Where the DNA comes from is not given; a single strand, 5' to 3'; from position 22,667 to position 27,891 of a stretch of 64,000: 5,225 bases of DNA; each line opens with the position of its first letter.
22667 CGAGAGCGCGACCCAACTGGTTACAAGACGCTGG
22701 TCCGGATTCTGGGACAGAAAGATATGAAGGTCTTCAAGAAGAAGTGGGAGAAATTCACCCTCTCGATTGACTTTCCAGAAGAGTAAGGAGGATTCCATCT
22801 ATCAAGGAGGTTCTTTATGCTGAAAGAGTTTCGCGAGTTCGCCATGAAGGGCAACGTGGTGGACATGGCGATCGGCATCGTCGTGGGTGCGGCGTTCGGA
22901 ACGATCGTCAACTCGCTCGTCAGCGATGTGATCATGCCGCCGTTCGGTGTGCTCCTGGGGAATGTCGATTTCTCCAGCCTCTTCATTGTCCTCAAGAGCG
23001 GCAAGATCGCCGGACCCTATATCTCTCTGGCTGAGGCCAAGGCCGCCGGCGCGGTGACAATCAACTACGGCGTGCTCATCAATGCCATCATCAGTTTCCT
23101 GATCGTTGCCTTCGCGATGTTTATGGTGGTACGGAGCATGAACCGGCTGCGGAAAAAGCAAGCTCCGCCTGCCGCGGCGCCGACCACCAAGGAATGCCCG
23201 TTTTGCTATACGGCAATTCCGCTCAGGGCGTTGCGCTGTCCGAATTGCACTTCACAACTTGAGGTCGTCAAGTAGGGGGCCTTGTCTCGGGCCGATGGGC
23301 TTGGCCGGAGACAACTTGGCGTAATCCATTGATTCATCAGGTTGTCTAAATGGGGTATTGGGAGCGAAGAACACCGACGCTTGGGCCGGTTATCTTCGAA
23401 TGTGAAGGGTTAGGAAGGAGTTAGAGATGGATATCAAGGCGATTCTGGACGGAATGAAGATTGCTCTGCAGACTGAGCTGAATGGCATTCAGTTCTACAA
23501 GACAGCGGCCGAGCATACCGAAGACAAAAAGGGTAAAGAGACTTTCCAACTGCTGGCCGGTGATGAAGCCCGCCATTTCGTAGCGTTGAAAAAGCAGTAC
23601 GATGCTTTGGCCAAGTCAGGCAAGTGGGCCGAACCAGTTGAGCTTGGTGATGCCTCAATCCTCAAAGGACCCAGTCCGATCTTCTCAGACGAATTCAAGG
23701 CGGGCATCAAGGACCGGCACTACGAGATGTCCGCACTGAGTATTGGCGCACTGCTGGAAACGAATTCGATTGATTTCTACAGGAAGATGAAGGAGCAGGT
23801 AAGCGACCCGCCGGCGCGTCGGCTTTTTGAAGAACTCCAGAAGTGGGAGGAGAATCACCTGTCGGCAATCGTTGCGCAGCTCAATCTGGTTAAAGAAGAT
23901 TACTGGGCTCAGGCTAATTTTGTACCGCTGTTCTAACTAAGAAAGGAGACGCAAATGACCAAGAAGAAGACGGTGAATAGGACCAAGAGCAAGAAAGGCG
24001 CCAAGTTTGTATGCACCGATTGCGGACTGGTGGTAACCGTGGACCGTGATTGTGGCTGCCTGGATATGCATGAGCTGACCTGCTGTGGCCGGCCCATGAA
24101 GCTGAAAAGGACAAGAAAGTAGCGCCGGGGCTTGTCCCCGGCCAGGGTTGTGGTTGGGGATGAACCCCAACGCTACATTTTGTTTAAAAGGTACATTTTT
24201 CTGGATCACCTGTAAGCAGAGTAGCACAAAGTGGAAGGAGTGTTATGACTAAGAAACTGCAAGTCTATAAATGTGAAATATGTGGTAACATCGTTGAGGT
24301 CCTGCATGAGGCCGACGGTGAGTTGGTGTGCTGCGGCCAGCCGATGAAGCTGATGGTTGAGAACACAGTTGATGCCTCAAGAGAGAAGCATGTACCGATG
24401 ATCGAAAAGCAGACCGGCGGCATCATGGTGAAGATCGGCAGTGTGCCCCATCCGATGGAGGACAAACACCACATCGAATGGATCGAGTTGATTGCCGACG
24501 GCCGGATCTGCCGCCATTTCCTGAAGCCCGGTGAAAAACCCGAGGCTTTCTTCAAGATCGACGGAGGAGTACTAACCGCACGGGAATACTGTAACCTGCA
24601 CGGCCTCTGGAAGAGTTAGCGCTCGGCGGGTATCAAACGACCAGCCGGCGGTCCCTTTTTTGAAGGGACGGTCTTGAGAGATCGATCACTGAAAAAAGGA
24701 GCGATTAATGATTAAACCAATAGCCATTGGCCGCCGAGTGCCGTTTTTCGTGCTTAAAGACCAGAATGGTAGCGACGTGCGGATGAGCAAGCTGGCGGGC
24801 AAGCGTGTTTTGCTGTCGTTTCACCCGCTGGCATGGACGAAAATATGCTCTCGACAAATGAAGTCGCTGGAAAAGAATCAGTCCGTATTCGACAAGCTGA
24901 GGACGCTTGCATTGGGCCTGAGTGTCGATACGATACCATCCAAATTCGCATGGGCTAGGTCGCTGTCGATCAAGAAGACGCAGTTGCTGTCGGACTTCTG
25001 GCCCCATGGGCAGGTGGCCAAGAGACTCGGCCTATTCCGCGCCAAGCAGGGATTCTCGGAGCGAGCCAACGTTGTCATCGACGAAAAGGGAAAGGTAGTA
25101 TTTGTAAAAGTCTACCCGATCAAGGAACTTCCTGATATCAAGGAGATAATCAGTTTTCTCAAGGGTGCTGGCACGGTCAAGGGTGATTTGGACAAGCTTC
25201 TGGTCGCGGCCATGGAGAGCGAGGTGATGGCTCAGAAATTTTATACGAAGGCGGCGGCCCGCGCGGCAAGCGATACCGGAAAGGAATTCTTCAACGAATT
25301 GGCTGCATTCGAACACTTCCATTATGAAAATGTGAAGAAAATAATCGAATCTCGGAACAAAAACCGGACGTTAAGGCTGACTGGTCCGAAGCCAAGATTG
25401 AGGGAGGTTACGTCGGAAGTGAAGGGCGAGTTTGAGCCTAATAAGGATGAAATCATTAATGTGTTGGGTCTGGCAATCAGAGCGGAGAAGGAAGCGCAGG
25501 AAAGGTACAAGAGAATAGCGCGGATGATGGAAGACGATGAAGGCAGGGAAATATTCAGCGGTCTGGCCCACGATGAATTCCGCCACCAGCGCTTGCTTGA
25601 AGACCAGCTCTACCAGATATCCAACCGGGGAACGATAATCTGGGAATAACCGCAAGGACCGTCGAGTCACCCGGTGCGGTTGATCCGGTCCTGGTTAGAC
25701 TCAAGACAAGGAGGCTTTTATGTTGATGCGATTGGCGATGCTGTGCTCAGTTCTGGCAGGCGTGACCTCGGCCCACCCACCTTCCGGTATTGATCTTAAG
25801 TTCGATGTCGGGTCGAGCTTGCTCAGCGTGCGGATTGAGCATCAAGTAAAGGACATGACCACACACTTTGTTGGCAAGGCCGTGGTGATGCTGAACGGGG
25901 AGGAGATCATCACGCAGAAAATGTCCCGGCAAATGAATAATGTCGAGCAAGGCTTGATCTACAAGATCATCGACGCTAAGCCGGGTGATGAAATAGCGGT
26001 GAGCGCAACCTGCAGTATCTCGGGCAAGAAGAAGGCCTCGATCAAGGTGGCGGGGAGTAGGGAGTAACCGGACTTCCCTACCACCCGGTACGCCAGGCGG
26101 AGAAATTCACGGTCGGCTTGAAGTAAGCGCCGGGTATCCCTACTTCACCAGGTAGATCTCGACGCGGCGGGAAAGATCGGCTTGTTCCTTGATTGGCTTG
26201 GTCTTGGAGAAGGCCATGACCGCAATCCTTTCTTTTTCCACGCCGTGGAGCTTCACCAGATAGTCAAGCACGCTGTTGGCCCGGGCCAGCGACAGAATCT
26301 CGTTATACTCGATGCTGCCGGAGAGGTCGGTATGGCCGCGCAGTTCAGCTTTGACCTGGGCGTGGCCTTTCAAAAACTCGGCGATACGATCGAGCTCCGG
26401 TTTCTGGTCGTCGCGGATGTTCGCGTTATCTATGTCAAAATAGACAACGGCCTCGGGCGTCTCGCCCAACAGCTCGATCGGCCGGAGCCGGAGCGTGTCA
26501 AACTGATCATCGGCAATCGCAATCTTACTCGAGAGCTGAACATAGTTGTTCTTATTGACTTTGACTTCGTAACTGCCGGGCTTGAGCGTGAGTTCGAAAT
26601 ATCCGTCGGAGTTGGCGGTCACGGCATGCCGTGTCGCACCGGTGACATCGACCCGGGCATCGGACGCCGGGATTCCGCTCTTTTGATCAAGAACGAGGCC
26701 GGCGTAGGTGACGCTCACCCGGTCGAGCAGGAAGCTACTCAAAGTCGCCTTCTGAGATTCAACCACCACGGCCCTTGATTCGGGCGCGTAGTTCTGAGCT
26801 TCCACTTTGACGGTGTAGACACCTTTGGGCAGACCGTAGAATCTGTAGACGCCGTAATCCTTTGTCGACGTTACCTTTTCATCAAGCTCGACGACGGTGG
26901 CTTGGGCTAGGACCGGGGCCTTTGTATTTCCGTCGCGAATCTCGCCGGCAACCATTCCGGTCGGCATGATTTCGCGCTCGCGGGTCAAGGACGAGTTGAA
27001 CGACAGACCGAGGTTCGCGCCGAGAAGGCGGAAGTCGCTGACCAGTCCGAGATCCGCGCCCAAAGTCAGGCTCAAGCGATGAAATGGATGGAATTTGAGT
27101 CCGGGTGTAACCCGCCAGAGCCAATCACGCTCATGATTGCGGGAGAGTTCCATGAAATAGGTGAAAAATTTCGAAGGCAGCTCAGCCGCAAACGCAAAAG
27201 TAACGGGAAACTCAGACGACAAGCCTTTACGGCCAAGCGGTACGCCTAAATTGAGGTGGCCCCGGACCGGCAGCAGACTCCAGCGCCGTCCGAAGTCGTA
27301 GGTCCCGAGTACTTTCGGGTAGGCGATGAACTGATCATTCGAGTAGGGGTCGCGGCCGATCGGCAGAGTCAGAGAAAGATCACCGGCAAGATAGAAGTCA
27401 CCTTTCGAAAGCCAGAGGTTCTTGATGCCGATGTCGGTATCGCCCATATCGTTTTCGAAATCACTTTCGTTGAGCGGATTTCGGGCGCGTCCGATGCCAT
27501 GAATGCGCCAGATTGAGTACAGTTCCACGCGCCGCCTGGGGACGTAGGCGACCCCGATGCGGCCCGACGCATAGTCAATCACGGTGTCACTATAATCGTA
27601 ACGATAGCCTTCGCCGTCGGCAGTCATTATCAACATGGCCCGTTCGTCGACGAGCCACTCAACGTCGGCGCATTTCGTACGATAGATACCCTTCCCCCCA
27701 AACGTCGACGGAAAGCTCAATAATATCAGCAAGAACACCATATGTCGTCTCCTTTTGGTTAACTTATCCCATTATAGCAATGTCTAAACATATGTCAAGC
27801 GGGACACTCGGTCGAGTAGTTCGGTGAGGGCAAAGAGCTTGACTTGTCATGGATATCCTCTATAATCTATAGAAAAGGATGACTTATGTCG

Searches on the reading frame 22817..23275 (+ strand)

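Call 43: search_protein_families(library=pfam, proteins=[window:22817-23275:+], max_evalue=0.00001)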
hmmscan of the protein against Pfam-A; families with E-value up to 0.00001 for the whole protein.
window:22817-23275:+ (152 aa): 1 family
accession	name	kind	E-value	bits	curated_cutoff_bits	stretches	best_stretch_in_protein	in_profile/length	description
PF01741.23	MscL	-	6.2e-42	143.3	27.4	1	1-126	1-111/123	Large-conductance mechanosensitive channel, MscL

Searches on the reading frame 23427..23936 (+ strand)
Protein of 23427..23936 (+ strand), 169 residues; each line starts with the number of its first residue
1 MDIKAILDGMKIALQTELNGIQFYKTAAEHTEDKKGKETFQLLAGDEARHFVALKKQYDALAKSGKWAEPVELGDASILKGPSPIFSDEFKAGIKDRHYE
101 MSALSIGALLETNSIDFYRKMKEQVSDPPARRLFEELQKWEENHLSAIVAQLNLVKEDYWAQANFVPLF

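Call 43: search_protein_families(library=pfam, proteins=[window:23427-23936:+], max_evalue=0.00001)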
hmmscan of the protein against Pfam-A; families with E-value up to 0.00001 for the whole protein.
window:23427-23936:+ (169 aa): 2 families
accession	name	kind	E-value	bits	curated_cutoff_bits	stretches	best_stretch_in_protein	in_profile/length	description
PF02915.23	Rubrerythrin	-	1.1e-10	42.5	22.8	1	11-146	4-131/137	Rubrerythrin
PF09537.16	DUF2383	-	6.8e-06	26.7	30.8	0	14-57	10-53/111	Domain of unknown function (DUF2383)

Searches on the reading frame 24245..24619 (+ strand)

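Call 43: search_protein_families(library=pfam, proteins=[window:24245-24619:+], max_evalue=0.00001)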
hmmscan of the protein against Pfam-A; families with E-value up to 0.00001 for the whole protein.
window:24245-24619:+ (124 aa): 2 families
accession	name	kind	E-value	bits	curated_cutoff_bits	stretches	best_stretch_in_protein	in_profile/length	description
PF01880.24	Desulfoferrodox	-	3.8e-22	79.1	22.2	1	42-123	2-96/98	Desulfoferrodoxin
PF06397.17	Desulfoferrod_N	-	1.2e-20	73.3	23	1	2-37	1-36/36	Desulfoferrodoxin, N-terminal domain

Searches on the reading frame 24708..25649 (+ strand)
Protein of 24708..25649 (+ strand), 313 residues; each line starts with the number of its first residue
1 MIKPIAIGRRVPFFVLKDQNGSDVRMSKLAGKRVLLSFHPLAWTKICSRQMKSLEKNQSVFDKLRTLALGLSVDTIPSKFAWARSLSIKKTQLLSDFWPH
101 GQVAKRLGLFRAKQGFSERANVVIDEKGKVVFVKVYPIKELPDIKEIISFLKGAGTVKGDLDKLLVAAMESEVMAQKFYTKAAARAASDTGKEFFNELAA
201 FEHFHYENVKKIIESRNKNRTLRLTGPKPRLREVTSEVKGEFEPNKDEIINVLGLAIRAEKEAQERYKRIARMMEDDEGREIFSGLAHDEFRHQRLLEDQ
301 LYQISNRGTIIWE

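Call 43: search_protein_families(library=pfam, proteins=[window:24708-25649:+], max_evalue=0.00001)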
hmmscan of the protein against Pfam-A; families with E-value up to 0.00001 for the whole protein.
window:24708-25649:+ (313 aa): 3 families
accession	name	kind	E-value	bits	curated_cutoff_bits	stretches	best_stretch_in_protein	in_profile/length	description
PF00578.27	AhpC-TSA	-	2e-25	89.6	26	1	7-132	1-123/124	AhpC/TSA family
PF08534.16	Redoxin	-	9.1e-16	58.4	26.6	1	8-146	3-146/148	Redoxin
PF02915.23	Rubrerythrin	-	4.2e-14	53.5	22.8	1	163-298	1-134/137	Rubrerythrin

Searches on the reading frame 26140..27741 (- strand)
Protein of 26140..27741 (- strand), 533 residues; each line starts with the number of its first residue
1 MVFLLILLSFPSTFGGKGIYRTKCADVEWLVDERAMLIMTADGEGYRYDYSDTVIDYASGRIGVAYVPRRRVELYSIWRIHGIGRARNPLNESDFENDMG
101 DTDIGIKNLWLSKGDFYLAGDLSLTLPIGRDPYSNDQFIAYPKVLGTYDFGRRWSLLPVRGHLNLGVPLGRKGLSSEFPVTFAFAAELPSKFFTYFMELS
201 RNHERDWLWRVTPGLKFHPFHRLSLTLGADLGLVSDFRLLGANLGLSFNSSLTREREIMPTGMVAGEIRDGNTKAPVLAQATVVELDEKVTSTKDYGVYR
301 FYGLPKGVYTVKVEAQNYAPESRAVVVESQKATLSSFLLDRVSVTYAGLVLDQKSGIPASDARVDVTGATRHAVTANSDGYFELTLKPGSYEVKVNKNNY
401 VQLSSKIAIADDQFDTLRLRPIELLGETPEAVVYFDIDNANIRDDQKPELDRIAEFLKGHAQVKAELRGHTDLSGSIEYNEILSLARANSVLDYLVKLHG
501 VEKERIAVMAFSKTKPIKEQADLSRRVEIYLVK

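Call 43: search_protein_families(library=pfam, proteins=[window:26140-27741:-], max_evalue=0.00001)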
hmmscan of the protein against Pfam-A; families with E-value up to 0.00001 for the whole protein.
window:26140-27741:- (533 aa): 5 families
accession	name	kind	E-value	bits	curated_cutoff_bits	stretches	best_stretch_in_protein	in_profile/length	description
PF13620.12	CarboxypepD_reg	-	1.4e-20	73.8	32.3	2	348-418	4-78/82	Carboxypeptidase regulatory-like domain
PF00691.25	OmpA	-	2e-19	70.2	27.2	1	434-526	1-94/98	OmpA family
PF13715.12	CarbopepD_reg_2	-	1.4e-14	54.3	32.2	1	347-415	2-70/88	CarboxypepD_reg-like domain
PF17210.9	SdrD_B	-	5.9e-07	30.1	29.7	0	363-415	30-84/112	SdrD B-like domain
PF08308.17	PEGA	-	4.6e-06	26.9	20.8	0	384-413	29-59/71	PEGA domain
